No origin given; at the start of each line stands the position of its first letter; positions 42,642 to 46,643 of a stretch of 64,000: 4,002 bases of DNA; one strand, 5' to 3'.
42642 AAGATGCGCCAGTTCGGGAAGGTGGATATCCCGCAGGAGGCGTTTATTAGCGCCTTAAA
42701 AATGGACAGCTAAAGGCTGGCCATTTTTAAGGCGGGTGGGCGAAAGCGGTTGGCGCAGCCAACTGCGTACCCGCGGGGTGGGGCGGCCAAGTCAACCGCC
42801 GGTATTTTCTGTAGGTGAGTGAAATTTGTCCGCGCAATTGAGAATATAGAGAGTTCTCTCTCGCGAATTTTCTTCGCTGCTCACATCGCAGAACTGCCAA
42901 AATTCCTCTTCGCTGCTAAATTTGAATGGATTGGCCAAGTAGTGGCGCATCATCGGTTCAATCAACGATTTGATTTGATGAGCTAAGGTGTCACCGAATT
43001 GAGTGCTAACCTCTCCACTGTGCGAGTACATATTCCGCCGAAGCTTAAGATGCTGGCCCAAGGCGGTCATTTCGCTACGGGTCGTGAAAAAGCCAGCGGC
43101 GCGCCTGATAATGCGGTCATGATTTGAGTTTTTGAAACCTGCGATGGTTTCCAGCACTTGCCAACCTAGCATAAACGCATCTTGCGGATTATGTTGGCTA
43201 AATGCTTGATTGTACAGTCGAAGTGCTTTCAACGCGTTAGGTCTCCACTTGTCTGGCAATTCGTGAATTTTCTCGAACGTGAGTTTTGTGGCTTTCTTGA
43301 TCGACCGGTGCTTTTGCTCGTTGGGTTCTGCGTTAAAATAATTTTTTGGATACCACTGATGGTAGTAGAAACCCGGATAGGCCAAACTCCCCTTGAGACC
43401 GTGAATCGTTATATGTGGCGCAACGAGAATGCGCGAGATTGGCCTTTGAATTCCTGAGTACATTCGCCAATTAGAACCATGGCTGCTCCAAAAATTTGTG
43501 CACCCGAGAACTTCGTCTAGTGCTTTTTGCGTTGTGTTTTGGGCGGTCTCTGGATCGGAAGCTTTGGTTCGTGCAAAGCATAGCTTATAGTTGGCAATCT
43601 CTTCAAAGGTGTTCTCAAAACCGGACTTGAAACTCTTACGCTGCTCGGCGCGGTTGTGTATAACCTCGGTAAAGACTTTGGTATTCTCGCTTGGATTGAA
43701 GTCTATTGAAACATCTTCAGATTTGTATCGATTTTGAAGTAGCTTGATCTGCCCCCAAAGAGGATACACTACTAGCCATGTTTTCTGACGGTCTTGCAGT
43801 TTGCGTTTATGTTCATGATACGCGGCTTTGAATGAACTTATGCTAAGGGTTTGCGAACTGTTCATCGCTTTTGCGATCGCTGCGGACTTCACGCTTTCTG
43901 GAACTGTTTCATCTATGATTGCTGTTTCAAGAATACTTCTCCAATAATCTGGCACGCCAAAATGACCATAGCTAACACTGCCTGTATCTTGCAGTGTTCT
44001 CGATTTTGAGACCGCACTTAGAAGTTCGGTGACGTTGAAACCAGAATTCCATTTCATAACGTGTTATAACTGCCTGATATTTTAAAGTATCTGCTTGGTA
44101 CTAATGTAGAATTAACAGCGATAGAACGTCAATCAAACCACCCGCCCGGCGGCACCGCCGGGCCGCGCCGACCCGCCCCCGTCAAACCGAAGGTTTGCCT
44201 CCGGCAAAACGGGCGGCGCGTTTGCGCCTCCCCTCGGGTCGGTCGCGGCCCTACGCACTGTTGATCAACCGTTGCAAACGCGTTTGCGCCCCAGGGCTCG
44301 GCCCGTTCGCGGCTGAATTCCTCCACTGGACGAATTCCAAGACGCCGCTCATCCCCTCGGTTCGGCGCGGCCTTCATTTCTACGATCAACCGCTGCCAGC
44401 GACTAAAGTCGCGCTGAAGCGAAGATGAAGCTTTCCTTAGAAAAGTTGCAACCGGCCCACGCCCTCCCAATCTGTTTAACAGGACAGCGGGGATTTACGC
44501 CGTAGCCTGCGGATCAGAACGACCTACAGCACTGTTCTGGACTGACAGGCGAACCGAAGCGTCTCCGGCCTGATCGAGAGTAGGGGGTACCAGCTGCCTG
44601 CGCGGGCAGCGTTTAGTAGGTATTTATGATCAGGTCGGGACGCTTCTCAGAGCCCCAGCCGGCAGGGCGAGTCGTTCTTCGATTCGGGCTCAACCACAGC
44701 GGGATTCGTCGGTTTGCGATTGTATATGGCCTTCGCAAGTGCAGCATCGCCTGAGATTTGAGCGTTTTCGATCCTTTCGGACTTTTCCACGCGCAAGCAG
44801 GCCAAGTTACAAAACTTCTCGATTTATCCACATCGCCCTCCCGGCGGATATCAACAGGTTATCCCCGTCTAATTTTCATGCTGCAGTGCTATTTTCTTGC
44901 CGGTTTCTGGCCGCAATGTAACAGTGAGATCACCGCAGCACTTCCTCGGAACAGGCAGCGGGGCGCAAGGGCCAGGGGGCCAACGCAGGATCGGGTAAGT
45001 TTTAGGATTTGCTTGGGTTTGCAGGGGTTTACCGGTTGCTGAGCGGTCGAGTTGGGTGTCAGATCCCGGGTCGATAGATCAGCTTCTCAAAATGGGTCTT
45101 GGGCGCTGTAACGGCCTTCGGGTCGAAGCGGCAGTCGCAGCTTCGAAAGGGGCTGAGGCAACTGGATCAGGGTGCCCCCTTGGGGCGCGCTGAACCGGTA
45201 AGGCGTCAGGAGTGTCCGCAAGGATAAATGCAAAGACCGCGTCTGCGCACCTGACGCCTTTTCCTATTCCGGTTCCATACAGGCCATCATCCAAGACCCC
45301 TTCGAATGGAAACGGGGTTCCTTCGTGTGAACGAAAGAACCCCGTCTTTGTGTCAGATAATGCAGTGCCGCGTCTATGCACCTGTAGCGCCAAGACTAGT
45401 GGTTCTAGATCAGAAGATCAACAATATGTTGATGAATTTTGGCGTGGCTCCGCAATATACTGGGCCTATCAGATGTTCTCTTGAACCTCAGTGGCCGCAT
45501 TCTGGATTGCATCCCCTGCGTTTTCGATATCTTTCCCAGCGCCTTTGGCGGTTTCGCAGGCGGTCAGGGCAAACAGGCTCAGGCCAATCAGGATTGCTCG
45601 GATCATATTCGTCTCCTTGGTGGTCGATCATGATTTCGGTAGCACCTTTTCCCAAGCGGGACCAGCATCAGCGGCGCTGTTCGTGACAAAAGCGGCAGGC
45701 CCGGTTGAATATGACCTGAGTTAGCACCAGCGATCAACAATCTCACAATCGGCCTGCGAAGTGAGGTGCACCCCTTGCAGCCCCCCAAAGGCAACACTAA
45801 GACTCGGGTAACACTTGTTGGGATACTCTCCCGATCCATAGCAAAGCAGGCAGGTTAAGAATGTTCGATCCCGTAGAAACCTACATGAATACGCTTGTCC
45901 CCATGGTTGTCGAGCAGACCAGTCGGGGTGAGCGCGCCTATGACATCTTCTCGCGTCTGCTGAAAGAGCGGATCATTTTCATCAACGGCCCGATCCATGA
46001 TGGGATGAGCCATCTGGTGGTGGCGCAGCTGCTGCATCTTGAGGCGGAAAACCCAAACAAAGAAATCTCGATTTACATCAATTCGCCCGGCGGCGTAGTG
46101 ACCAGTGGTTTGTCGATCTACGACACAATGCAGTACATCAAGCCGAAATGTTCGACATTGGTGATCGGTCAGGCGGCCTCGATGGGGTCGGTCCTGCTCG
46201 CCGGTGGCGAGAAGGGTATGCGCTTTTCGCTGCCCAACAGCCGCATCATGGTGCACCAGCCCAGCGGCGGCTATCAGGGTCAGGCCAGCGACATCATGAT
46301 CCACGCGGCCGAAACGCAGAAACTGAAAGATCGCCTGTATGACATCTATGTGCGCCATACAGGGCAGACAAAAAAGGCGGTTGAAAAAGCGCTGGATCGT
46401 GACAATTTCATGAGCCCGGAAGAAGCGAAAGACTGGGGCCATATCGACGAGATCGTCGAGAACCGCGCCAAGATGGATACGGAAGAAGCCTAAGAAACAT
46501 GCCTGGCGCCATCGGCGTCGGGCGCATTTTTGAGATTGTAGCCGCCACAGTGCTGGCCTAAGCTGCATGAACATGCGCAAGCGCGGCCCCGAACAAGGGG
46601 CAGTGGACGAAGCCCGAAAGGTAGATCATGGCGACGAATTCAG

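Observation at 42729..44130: AT-rich single-gene islet between lepA and clpP: 421-aa orphan with a HEPN-like RNxxxH motif (candidate stand-alone defence/abortive-infection RNase)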

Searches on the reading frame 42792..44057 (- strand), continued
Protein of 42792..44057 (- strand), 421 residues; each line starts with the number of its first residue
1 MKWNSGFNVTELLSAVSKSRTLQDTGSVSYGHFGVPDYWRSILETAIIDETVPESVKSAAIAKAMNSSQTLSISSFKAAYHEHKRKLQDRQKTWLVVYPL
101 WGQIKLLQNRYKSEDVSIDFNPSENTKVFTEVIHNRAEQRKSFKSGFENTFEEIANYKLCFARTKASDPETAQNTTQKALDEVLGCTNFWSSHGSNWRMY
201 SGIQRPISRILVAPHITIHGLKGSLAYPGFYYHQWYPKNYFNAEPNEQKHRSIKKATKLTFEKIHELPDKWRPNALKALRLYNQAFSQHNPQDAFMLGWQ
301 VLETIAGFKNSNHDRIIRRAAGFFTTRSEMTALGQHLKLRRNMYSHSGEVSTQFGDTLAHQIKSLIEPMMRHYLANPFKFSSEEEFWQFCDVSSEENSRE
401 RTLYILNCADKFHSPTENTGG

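Call 110: search_protein_families(library=padloc, proteins=[L011:43-4293:-, L016:10231-14019:-, L014:10532-13261:-, L024:2677-4758:-, L020:9961-11829:-, L020:5409-7115:-, L024:9845-11464:-, L024:11479-12843:-, L011:9463-11379:+, L022:10862-12067:-], max_evalue=1e-8)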
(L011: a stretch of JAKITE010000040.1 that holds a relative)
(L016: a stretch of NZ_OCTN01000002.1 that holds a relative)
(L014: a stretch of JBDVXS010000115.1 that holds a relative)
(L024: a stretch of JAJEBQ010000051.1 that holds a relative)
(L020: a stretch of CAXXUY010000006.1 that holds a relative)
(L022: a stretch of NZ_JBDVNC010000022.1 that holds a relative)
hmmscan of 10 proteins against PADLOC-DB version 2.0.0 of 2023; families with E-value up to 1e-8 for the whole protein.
L011:43-4293:- (1416 aa): 0 families

L016:10231-14019:- (1262 aa): 0 families

L014:10532-13261:- (909 aa): 0 families

L024:2677-4758:- (693 aa): 0 families

L020:9961-11829:- (622 aa): 26 families (the best 25 are shown)
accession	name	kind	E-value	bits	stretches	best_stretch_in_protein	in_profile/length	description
PDLC03655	mREase_IV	-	9.5e-98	326.2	1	6-620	6-626/629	Type IV methyl-directed restriction enzyme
PDLC02693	Orf5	-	3.7e-94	314.7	1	11-619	2-542/543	Orf5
PDLC04155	HEC-06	-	1.7e-66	222.9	1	6-620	10-559/562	-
PDLC04157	HEC-06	-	1.3e-63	213.5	1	8-620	14-556/558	-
PDLC04154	HEC-06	-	1.4e-57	193.7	1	5-528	11-496/569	-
PDLC02700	Orf5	-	3.6e-47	159.3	1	15-619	9-555/555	Orf5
PDLC02687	Orf5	-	1.5e-46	157.3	1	8-604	8-543/543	Orf5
PDLC02695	Orf5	-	2.5e-41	139.7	1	5-617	7-599/601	Orf5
PDLC02701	Orf5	-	1.4e-30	104.3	1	9-618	11-593/596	Orf5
PDLC02702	Orf5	-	6.7e-29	99.1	1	220-619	165-541/543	Orf5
PDLC02691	Orf5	-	7.4e-29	98.7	1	17-619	20-579/579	Orf5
PDLC02686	Orf5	-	3e-26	90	1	10-290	12-266/566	Orf5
PDLC02692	Orf5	-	7.7e-21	72.4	1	14-104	4-87/558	Orf5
PDLC02699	Orf5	-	1.7e-17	61.4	1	19-324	2-272/530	Orf5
PDLC04156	HEC-06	-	2.9e-17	60.5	1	10-261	13-242/562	-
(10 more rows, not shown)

L020:5409-7115:- (568 aa): 0 families

L024:9845-11464:- (539 aa): 0 families

L024:11479-12843:- (454 aa): 1 family
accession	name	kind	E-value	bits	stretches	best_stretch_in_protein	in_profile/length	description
PDLC04141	capP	-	1.1e-17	62.4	1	54-197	18-160/242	capP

L011:9463-11379:+ (638 aa): 24 families
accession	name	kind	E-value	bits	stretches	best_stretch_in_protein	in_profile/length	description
PDLC02864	DpdF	-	1.4e-23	81.5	1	26-418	10-382/610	DpdF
PDLC02503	BrxHI|BrxHII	-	1.4e-23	81.1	1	33-355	19-343/698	BrxHI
PDLC03960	SngC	-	4.9e-23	79.8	1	28-362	14-368/720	-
PDLC02861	DpdF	-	1.9e-21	74.1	1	28-376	17-355/611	DpdF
PDLC02870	DpdF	-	1.7e-17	61.1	1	34-385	9-350/534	DpdF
PDLC03928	PsyrT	-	1.1e-16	58.3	1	22-365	7-346/689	-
PDLC02872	DpdF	-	2.7e-16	57.3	1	27-379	148-520/859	DpdF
PDLC02865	DpdF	-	3.1e-13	46.2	1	218-370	937-1086/1499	DpdF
PDLC02855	DpdF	-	4.9e-13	46.2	1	53-385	157-500/825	DpdF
PDLC02501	BrxHI|BrxHII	-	6.9e-13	45.6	1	32-380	16-370/925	BrxHI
PDLC00659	HmaA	-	4.8e-11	39.2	1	168-362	429-618/1176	SNF2 helicase / DEAD-box helicase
PDLC02707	PbeA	-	1.2e-10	38.7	0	257-331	518-594/672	PbeA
PDLC02500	BrxHI|BrxHII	-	2e-10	37.9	1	264-358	484-577/933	BrxHI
PDLC02862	DpdF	-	2.9e-10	36.7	0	190-369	287-468/811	DpdF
PDLC01770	Cas3g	-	6.8e-10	36.1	0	236-366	226-353/733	-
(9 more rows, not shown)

L022:10862-12067:- (401 aa): 0 families

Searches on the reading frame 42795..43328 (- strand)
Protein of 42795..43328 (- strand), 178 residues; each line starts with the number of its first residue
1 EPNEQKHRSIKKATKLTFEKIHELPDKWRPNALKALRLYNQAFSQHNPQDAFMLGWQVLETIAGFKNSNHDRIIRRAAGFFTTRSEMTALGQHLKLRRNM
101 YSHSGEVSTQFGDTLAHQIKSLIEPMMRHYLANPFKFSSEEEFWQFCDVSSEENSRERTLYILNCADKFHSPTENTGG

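Call 54: search_solved_structures(query=A2, max_evalue=10, show_alignments=3)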
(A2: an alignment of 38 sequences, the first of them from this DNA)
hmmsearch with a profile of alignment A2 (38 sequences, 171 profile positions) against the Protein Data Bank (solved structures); distinct sequences matched with E-value up to 10: 5.
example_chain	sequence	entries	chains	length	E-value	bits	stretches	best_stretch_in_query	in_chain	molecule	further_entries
9hxj_A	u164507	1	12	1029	0.022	17.5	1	5-70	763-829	Maltose/maltodextrin-binding periplasmic protein,Bacterial antiviral defense protein Ec3Ap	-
3zii_A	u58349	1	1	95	0.45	13.2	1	83-121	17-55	CELL DIVISION PROTEIN SEPF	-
8hzt_A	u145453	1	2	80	0.59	12.8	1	83-117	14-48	Cell division protein SepF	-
8hzq_A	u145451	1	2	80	0.59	12.8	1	83-117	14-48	Cell division protein SepF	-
3zih_A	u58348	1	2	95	0.78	12.4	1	83-117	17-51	CELL DIVISION PROTEIN SEPF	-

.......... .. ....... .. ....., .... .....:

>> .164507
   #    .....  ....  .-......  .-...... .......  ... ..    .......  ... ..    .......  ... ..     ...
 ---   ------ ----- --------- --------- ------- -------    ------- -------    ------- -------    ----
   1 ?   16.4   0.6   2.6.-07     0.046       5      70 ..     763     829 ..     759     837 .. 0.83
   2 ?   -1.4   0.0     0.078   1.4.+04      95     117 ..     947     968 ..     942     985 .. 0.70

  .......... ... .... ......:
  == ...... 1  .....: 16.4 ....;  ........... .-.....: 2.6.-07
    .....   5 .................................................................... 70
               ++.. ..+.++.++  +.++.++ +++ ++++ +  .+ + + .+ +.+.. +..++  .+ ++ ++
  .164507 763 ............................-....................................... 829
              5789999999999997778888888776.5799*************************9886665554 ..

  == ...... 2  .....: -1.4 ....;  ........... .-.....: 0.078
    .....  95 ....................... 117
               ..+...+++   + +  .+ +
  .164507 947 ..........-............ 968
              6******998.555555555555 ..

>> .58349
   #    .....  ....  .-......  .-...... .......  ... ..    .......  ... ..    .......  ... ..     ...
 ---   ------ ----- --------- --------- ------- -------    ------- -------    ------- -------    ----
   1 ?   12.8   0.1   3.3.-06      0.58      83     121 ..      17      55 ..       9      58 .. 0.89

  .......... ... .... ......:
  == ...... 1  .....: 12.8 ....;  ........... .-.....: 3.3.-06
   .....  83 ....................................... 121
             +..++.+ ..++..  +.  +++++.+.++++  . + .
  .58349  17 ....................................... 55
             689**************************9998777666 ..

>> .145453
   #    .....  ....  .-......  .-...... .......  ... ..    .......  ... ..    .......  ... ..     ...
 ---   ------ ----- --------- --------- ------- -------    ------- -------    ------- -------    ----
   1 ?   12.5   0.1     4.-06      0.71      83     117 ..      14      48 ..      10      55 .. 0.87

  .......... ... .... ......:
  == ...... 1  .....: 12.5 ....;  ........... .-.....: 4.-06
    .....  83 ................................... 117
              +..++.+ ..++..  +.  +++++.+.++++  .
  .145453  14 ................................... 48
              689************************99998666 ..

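Call 64: predict_structure(alignment_id=A2)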
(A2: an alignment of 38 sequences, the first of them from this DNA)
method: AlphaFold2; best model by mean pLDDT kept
length: 178 residues; sequences in the alignment: 38
mean_pLDDT: 94.3   pTM: 0.85
mean pLDDT of the five models: 94.3, 93.8, 93.5, 93.5, 93.3
residues with pLDDT >= 90: 160; 70-90: 11; 50-70: 6; < 50: 1
segments of 3 or more residues with pLDDT < 50: none
pLDDT, mean of each block of 10 residues (from residue 1): 89 97 98 98 97 98 94 98 98 97 82 97 98 98 97 95 95 67
secondary structure, 60 per line:
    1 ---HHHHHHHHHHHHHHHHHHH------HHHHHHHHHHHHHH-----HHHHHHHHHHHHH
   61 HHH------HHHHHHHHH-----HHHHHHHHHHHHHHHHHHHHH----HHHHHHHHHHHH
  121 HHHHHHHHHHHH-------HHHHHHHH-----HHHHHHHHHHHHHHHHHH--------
elements in order: H4-22 H29-42 H48-63 H70-78 H84-104 H109-132 H140-147 H153-170

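Call 70: fold_search(model_id=the predicted structure, library=pdb)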
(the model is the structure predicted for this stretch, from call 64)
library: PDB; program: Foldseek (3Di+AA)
matches with E <= 10: 123; with E <= 0.001: 0
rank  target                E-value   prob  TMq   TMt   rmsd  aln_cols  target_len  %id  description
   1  9d3e_A                1.7e+00  0.21  0.30  0.18  13.1       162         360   12  Cryo-EM structure of CCR6 bound by SQA1 and OXM2 (released 2024-09-11)
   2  6ch2_D                1.8e+00  0.15  0.26  0.30  13.7       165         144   12  Crystal structure of the cytoplasmic domain of FlhA and FliT-FliD complex (released 2018-05-16)
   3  5k2b                  2.0e+00  0.25  0.32  0.18  12.3       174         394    9  2.5 angstrom A2a adenosine receptor structure with MR phasing using XFEL data (released 2016-09-21)
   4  8dvu_A                2.0e+00  0.06  0.15  0.06  17.5       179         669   12  Cryo-EM structure of RIG-I bound to the internal sites of OHSLR30 (+ATP) (released 2022-11-16)
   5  5tev_B                2.1e+00  0.11  0.20  0.13  12.6       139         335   16  Crystal structure of a tryptophanyl-tRNA synthetase from Neisseria gonorrhoeae, apo (released 2016-10-05)
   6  5uvi                  2.3e+00  0.23  0.32  0.18  12.3       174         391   10  Serial Millisecond Crystallography of Membrane and Soluble Protein Micro-crystals using Synchrotron Radiation (released 2017-05-24)
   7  6ps7                  2.3e+00  0.23  0.33  0.18  12.3       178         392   11  XFEL A2aR structure by ligand exchange from LUF5843 to ZM241385. (released 2019-11-13)
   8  5uen_B                2.5e+00  0.21  0.32  0.18  13.6       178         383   11  Crystal structure of the human adenosine A1 receptor A1AR-bRIL in complex with the covalent antagonist DU172 at 3.2A r (released 2017-03-01)
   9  5tev_A                2.5e+00  0.11  0.19  0.13  12.7       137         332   14  Crystal structure of a tryptophanyl-tRNA synthetase from Neisseria gonorrhoeae, apo (released 2016-10-05)
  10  7tnx_A                2.5e+00  0.04  0.14  0.06  19.7       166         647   13  Cryo-EM structure of RIG-I in complex with p3dsRNA (released 2022-11-02)
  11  4n3z_A                2.7e+00  0.11  0.26  0.20  15.9       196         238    9  Crystal structure of Rabex-5delta and Rabaptin-5C21 complex (released 2014-07-23)
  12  2hr2_F                2.7e+00  0.09  0.21  0.23  17.3       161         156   12  Crystal structure of a tpr-like protein (ct2138) from chlorobium tepidum tls at 2.54 A resolution (released 2006-09-19)
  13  5ziy_A                2.9e+00  0.10  0.24  0.22  16.1       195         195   10  Crystal structure of Bacillus cereus FlgL (released 2018-10-17)
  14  3okh_A                2.9e+00  0.08  0.21  0.17  15.1       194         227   15  Crystal structure of human FXR in complex with 2-(4-chlorophenyl)-1-[(1S)-1-cyclohexyl-2-(cyclohexylamino)-2-oxoethyl] (released 2010-12-29)
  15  7uuw_G                3.0e+00  0.21  0.32  0.35   7.7       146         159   10  Cryogenic electron microscopy 3D map of F-actin bound by the Actin Binding Domain of alpha-catenin ortholog, HMP1 (released 2023-01-18)
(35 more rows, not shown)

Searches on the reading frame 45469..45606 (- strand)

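Call 107: search_protein_families(library=pfam, proteins=[window:45469-45606:-], max_evalue=0.001)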
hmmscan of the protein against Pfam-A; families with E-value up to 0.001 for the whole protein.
window:45469-45606:- (45 aa): 1 family
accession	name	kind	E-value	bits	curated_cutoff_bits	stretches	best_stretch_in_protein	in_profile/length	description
PF08085.16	Entericidin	-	2.2e-08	34.3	23.3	1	19-38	1-20/20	Entericidin EcnA/B family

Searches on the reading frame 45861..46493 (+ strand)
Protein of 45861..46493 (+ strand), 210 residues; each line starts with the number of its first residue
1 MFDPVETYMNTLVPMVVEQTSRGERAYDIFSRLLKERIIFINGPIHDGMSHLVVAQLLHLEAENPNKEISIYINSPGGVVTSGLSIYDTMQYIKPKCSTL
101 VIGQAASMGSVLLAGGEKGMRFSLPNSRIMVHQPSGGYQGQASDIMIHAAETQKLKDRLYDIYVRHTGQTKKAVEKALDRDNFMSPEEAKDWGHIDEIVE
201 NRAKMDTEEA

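Call 29: find_encoding_contigs(protein=window:45861-46493:+, flank=10000, max_places=10)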
Protein window:45861-46493:+ (210 aa): 4 contigs read that carry it; 3 places shown.
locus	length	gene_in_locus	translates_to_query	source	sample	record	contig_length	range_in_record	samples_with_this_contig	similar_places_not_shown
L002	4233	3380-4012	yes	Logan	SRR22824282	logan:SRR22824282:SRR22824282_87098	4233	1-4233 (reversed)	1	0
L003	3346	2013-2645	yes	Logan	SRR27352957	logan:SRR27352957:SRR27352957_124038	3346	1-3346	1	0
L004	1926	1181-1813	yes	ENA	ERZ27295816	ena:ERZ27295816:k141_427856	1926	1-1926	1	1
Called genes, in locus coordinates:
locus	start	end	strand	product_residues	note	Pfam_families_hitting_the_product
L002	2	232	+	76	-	?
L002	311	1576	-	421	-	-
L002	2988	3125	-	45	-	PF08085:Entericidin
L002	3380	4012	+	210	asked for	PF00574:CLP_protease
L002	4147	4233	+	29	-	?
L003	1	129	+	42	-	?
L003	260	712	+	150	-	-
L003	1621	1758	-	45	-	PF08085:Entericidin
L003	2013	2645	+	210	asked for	PF00574:CLP_protease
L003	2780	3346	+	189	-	?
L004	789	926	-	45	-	PF08085:Entericidin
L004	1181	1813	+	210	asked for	PF00574:CLP_protease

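Call 107: search_protein_families(library=pfam, proteins=[L003:260-712:+], max_evalue=0.001)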
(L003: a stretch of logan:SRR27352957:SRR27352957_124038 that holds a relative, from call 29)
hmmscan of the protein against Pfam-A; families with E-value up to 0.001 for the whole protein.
L003:260-712:+ (150 aa): 0 families
